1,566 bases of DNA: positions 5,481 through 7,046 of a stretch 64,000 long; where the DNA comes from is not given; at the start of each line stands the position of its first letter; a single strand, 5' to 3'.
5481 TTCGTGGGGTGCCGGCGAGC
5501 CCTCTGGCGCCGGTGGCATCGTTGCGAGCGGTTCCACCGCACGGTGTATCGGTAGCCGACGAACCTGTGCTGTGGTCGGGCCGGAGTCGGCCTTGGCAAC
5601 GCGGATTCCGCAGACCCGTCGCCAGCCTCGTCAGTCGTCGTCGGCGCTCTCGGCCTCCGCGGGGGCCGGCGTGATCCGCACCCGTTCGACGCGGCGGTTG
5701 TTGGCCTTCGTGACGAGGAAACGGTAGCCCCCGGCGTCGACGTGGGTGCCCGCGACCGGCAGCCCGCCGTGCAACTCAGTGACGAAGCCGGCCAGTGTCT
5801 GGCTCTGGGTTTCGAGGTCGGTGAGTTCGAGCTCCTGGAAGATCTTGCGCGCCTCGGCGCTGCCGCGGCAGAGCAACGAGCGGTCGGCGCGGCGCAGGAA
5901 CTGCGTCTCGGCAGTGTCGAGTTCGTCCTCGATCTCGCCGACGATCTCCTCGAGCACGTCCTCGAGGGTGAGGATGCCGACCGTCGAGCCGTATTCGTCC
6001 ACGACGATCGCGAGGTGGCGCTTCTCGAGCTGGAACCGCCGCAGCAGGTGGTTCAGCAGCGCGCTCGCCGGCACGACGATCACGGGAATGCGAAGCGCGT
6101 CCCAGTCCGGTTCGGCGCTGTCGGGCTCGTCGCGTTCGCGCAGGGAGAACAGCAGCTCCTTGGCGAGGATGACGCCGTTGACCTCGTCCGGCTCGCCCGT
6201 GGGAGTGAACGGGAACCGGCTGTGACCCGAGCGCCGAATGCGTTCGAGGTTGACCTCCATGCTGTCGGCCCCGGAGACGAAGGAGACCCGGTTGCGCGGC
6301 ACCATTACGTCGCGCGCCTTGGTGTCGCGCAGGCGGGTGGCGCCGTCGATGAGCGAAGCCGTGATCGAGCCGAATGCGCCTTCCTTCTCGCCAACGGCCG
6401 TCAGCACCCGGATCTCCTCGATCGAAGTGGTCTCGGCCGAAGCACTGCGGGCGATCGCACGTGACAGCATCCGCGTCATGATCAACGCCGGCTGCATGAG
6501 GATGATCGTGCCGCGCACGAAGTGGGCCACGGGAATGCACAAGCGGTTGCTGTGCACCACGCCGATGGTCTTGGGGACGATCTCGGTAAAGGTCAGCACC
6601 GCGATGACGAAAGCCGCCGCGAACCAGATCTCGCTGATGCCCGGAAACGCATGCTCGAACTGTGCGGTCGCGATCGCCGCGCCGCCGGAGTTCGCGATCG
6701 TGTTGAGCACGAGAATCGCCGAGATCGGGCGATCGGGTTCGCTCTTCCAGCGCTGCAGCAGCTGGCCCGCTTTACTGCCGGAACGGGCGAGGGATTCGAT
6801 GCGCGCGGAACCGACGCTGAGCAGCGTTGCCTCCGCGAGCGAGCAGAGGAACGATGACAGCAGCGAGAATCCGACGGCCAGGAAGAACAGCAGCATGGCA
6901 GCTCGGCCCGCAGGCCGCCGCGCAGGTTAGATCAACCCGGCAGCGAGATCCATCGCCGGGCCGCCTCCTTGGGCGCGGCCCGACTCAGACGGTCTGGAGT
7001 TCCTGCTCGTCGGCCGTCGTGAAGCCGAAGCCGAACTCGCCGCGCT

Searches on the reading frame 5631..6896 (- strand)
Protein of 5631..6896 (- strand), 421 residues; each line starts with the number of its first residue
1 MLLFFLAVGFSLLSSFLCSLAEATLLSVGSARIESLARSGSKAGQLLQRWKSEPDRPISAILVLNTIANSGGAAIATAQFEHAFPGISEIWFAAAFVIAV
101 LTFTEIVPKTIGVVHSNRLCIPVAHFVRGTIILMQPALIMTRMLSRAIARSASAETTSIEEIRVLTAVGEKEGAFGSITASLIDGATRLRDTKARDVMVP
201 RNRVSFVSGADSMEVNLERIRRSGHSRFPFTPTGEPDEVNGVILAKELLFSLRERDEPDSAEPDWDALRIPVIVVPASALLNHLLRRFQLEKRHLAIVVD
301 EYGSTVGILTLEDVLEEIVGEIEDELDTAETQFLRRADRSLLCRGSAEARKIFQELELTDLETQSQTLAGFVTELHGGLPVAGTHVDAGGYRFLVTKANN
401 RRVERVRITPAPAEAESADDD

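Call 67: search_protein_families(library=pfam, proteins=[window:5631-6896:-], max_evalue=0.00001)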
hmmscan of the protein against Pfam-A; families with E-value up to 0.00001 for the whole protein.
window:5631-6896:- (421 aa): 3 families
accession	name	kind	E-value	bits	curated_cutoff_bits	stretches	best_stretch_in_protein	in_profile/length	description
PF01595.25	CNNM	-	6.2e-31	107.9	28.4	1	10-175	5-177/181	Cyclin M transmembrane N-terminal domain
PF03471.22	CorC_HlyC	-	9e-15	54.9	27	1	336-410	3-79/81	Transporter associated domain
PF00571.33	CBS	-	2.5e-11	44.2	24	1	271-319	8-56/57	CBS domain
